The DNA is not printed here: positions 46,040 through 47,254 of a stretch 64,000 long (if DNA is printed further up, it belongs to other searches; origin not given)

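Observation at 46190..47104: DUF35 OB-fold domain fused to a divergent guanylate-kinase-like P-loop kinase at the end of the mevalonate operon: candidate missing phosphomevalonate (or related) kinase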

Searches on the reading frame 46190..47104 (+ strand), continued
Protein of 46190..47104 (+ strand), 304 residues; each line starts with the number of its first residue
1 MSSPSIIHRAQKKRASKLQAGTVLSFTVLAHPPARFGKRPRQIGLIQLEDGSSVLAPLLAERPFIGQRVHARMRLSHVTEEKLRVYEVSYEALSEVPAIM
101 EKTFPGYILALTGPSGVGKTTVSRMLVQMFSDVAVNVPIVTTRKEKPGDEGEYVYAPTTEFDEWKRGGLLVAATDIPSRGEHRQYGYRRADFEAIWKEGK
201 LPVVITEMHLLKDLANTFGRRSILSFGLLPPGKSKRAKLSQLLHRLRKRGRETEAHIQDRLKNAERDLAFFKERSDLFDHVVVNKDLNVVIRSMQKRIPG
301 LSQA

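Call 19: find_encoding_contigs(protein=P0085, flank=10000, max_places=2)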
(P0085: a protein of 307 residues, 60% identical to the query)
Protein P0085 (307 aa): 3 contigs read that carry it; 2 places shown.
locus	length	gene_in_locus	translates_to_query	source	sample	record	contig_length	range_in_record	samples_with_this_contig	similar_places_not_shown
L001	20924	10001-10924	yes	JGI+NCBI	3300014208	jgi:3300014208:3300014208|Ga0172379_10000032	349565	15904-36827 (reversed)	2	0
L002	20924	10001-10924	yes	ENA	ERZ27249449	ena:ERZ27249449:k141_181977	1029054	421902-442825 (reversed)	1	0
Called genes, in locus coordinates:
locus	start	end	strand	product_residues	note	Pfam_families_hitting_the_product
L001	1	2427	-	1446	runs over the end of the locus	PF13948:DUF4215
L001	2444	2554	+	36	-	-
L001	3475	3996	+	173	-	PF00293:NUDIX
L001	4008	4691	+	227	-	PF01255:Prenyltransf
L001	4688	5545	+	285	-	PF00288:GHMP_kinases_N (weak)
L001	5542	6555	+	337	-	PF22700:MVD-like_N, PF00288:GHMP_kinases_N (weak), PF18376:MDD_C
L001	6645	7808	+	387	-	PF00368:HMG-CoA_red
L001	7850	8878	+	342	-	PF08541:ACP_syn_III_C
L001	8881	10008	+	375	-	PF00108:Thiolase_N, PF00109:ketoacyl-synt, PF08545:ACP_syn_III (weak), PF22691:Thiolase_C_1, PF02803:Thiolase_C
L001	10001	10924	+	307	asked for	PF01796:OB_ChsH2_C, PF00625:Guanylate_kin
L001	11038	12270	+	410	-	PF08323:Glyco_transf_5, PF13439:Glyco_transf_4, PF13579:Glyco_trans_4_4, PF20706:GT4-conflict, PF00534:Glycos_transf_1, PF13692:Glyco_trans_1_4, PF00982:Glyco_transf_20 (weak)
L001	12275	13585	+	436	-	PF03065:Glyco_hydro_57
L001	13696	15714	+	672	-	PF22422:MGH1-like_GH (faint), PF00723:Glyco_hydro_15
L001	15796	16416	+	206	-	-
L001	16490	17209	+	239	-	-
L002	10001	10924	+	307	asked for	PF01796:OB_ChsH2_C, PF00625:Guanylate_kin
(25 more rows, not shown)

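Call 20: find_encoding_contigs(protein=P0103, flank=10000, max_places=2)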
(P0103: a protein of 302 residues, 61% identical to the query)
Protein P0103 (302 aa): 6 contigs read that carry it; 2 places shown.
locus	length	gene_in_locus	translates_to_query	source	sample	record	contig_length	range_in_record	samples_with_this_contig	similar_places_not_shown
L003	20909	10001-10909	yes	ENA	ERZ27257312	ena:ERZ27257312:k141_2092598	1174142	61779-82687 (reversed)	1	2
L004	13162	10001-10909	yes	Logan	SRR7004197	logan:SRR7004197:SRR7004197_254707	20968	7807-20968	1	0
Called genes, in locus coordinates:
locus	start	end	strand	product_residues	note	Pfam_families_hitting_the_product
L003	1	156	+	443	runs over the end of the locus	PF14841:FliG_M (faint), PF03448:MgtE_N, PF00571:CBS (faint), PF01769:MgtE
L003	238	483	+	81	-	-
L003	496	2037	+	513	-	PF00890:FAD_binding_2, PF01266:DAO, PF07992:Pyr_redox_2 (weak), PF00355:Rieske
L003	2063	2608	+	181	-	-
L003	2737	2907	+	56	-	-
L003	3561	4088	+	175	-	PF00293:NUDIX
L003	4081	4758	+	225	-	PF01255:Prenyltransf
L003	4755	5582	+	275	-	PF00288:GHMP_kinases_N (weak)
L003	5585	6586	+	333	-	PF22700:MVD-like_N, PF18376:MDD_C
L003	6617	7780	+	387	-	PF00368:HMG-CoA_red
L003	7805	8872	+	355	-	PF08545:ACP_syn_III (weak), PF08541:ACP_syn_III_C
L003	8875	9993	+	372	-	PF00108:Thiolase_N, PF00109:ketoacyl-synt, PF08545:ACP_syn_III, PF02803:Thiolase_C, PF22691:Thiolase_C_1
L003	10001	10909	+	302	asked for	PF01796:OB_ChsH2_C, PF00005:ABC_tran (faint), PF00625:Guanylate_kin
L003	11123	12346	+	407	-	PF08323:Glyco_transf_5, PF13439:Glyco_transf_4, PF13579:Glyco_trans_4_4, PF20706:GT4-conflict, PF00534:Glycos_transf_1, PF13692:Glyco_trans_1_4, PF00982:Glyco_transf_20 (weak)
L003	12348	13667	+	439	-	PF03065:Glyco_hydro_57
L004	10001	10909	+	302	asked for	PF01796:OB_ChsH2_C, PF00005:ABC_tran (faint), PF00625:Guanylate_kin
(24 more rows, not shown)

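Call 24: search_solved_structures(query=A1, max_evalue=1, show_alignments=0)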
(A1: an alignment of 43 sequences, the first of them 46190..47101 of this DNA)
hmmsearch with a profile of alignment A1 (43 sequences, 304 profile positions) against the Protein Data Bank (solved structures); distinct sequences matched with E-value up to 1: 214 (the best 60 are shown).
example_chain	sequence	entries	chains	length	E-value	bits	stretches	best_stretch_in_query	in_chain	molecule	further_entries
7n6g_6M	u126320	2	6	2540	1.4e-26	96.5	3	104-145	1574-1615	FAP42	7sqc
4f4j_A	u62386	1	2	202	7.9e-18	67.7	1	110-297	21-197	Guanylate kinase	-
1gky_A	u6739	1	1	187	3.2e-17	65.8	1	110-297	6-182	GUANYLATE KINASE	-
1ex6_A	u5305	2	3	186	3.2e-17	65.8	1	110-297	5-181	GUANYLATE KINASE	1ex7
1lvg_A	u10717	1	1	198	1.1e-16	64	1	110-299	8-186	Guanylate kinase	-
7luy_A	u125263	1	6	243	2.1e-16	63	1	95-295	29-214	Guanylate kinase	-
9jae_A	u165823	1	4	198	4.2e-16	62.1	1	110-299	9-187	Guanylate kinase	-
3lnc_A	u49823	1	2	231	5.8e-16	61.6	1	100-295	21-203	Guanylate kinase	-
8pts_A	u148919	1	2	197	1.2e-15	60.5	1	110-299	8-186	Guanylate kinase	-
6nui_A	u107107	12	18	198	1.2e-15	60.5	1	110-299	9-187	Guanylate kinase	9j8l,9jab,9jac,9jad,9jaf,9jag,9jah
6mfu_A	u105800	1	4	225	2.1e-15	59.8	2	109-175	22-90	Guanylate kinase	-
4qrh_A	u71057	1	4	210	3.1e-15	59.2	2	104-175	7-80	Guanylate kinase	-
2j41_A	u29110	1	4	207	4.1e-15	58.8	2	105-175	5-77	GUANYLATE KINASE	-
1s96_A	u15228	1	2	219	2.3e-14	56.4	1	103-298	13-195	Guanylate kinase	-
2an9_A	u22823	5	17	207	5.2e-14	55.2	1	110-298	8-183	Guanylate kinase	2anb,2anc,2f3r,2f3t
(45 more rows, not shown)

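Call 31: predict_structure(alignment_id=A1)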
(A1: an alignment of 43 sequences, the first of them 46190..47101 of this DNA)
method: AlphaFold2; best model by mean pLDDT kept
length: 304 residues; sequences in the alignment: 43
mean_pLDDT: 83.7   pTM: 0.62
mean pLDDT of the five models: 83.7, 83.4, 82.4, 81.1, 80.8
residues with pLDDT >= 90: 101; 70-90: 170; 50-70: 26; < 50: 7
segments of 3 or more residues with pLDDT < 50: 96-101
pLDDT, mean of each block of 10 residues (from residue 1): 65 79 90 70 91 90 89 84 86 62 69 88 87 91 86 92 96 86 92 90 91 91 89 88 85 82 86 83 73 73 59
secondary structure, 60 per line:
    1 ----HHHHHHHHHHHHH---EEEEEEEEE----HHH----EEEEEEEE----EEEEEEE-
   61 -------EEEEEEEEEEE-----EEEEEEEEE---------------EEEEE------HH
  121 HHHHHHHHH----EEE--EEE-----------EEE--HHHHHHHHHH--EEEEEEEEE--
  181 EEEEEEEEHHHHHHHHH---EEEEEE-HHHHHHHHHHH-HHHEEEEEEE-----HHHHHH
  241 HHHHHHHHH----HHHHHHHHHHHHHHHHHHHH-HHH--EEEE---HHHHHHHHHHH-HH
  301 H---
elements in order: H5-17 E21-29 E41-48 E53-59 E68-78 E84-92 E108-112 H119-129 E134-136 E139-141 E153-155 H158-167 E170-178 E181-188 H189-197 E201-206 H208-218 E223-229 H235-249 H254-273 E280-283 H287-297

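Call 38: find_related_loci(query=A2, collection=genome_contigs, flank=10000)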
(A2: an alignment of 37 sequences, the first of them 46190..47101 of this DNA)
Query A2 (304 aa) in genome_contigs; peptide patterns used: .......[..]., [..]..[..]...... (x = any residue, [..] = any of these).
600 stretches matched a pattern (row limit reached: there are more); 125 encode a relative of the query (tblastn E <= 1e-3); the best 80 are kept; 80 distinct loci.
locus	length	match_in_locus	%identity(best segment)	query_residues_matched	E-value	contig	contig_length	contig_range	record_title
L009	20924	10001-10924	55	1-303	1e-107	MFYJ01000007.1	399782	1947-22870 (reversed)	MAG: Candidatus Peribacteria bacterium RIFOXYB1_FULL_54_35 rifoxyb1_full_scaffold_25, whole genome shotgun sequence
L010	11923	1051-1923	56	1-291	5e-102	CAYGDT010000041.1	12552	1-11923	MAG TPA_asm: uncultured Candidatus Peribacteria bacterium isolate ERP113451_co3_32 genome assembly, contig: NODE_4041_le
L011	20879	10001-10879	46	4-295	9e-79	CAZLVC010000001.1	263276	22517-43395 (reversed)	MAG TPA_asm: uncultured Candidatus Peribacteria bacterium isolate SRP150892_co2_147 genome assembly, contig: NODE_17_len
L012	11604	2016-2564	29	106-300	7e-16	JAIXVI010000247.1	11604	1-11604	MAG: Planctomycetaceae bacterium isolate D1_MAG_00057 pond_D1_MAG_00057_000000000204, whole genome shotgun sequence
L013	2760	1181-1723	31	106-298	7e-15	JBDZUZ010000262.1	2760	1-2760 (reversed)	MAG: Planctomycetaceae bacterium isolate PE_seawater31 NODE_10948_length_2760, whole genome shotgun sequence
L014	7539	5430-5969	27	106-298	2e-13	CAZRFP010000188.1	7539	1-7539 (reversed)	MAG TPA_asm: uncultured Planctomycetaceae bacterium isolate SRP193661_co1_189 genome assembly, contig: NODE_9756_length_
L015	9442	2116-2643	28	106-296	2e-12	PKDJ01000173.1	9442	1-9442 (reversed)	MAG: Proteobacteria bacterium isolate Deltapro3 c_000000003884, whole genome shotgun sequence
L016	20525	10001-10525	30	100-288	2e-12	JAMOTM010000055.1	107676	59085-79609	MAG: Aquificota bacterium isolate 4571-419_metabat2_scaf2bin.007 4571-419_scaffold_39_c1, whole genome shotgun sequence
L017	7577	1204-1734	26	106-294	1e-11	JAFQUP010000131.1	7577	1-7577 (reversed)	MAG: Thermoguttaceae bacterium isolate RGIG2165 Goat_Colon.Co__c1507214, whole genome shotgun sequence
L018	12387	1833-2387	27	104-300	1e-11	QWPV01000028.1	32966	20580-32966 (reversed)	MAG: Planctomycetota bacterium isolate ZH-13MAY13-plancto70 Z130513-80m70-c28, whole genome shotgun sequence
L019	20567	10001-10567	29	106-295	2e-11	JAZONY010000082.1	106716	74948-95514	MAG: Victivallaceae bacterium isolate T1900045635_YK20190329.MAGScoT_cleanbin_000015 SGB_8086_k141_2467866, whole genome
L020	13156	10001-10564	29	105-300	2e-11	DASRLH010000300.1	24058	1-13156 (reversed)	MAG TPA_asm: Tepidisphaeraceae bacterium isolate SMAG_U10183 k141_645597, whole genome shotgun sequence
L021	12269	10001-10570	28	97-293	4e-11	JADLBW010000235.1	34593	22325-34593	MAG: Pirellulales bacterium isolate SJ197 c_000001616415, whole genome shotgun sequence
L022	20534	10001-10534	28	105-294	4e-11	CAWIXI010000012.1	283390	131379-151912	MAG: uncultured Planctomycetota bacterium isolate MFD05684.bin.2.17 genome assembly, contig: contig_55733, whole genome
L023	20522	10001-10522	30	106-295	6e-11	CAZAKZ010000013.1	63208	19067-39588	MAG TPA_asm: uncultured Planctomycetota bacterium isolate binchicken_co97_335 genome assembly, contig: NODE_1715_length_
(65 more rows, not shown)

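Call 43: fold_search(model_id=the predicted structure, library=pdb)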
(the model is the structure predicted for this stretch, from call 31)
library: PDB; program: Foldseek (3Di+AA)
matches with E <= 10: 1518; with E <= 0.001: 172
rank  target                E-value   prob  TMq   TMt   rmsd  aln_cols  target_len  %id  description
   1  1gky                  8.9e-16  1.00  0.53  0.83   3.1       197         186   24  REFINED STRUCTURE OF THE COMPLEX BETWEEN GUANYLATE KINASE AND ITS SUBSTRATE GMP AT 2.0 ANGSTROMS RESOLUTION (released 1994-01-31)
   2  9jai_B                2.1e-15  1.00  0.54  0.84   3.0       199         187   24  GMPK in complex with GMP and ADP (released 2025-09-03)
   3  8pts_A                2.1e-15  1.00  0.49  0.71   4.6       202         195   24  human GUK1 in complex with compound AT8001 (released 2024-07-24)
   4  9jaf_A                4.5e-15  1.00  0.57  0.86   2.5       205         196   23  GMPK in complex with GMP and sulfate (released 2025-09-03)
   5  9jaf_B                5.7e-15  1.00  0.55  0.86   2.5       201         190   23  GMPK in complex with GMP and sulfate (released 2025-09-03)
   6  8egl_A                6.8e-15  1.00  0.55  0.81   2.5       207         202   22  Crystal Structure of Guanylate kinase from Pseudomonas aeruginosa PAO1 in complex with GMP and ADP (released 2022-09-28)
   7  9jai_A                7.7e-15  1.00  0.55  0.86   2.4       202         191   24  GMPK in complex with GMP and ADP (released 2025-09-03)
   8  9jae_A                9.8e-15  1.00  0.43  0.63   6.2       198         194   25  GMPK(S37P mutant) (released 2025-09-03)
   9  8egl_C                1.2e-14  1.00  0.55  0.80   2.5       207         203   22  Crystal Structure of Guanylate kinase from Pseudomonas aeruginosa PAO1 in complex with GMP and ADP (released 2022-09-28)
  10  4f4j_A                1.4e-14  1.00  0.42  0.63   6.2       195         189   25  Conversion of the enzyme guanylate kinase into a mitotic spindle orienting protein by a single mutation that inhibits  (released 2012-06-13)
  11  9lo3                  1.7e-14  1.00  0.56  0.84   2.4       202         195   24  Transition state analogue(GMPK in complex with GMP, ADP, Mg2+ and AlF4- at 277 K) (released 2025-09-10)
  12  8pts_B                2.3e-14  1.00  0.47  0.70   4.7       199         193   26  human GUK1 in complex with compound AT8001 (released 2024-07-24)
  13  9jac                  2.4e-14  1.00  0.55  0.84   2.4       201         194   23  GMPK in complex with GMP (released 2025-09-03)
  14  9jab_B                2.9e-14  1.00  0.56  0.87   2.2       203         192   24  Transition State Mimic(GMPK in complex with ADP, GMP , Mg2+, K+ and AlF4-) (released 2025-09-03)
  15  3tr0                  3.3e-14  1.00  0.54  0.80   2.9       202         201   25  Structure of guanylate kinase (gmk) from Coxiella burnetii (released 2011-09-21)
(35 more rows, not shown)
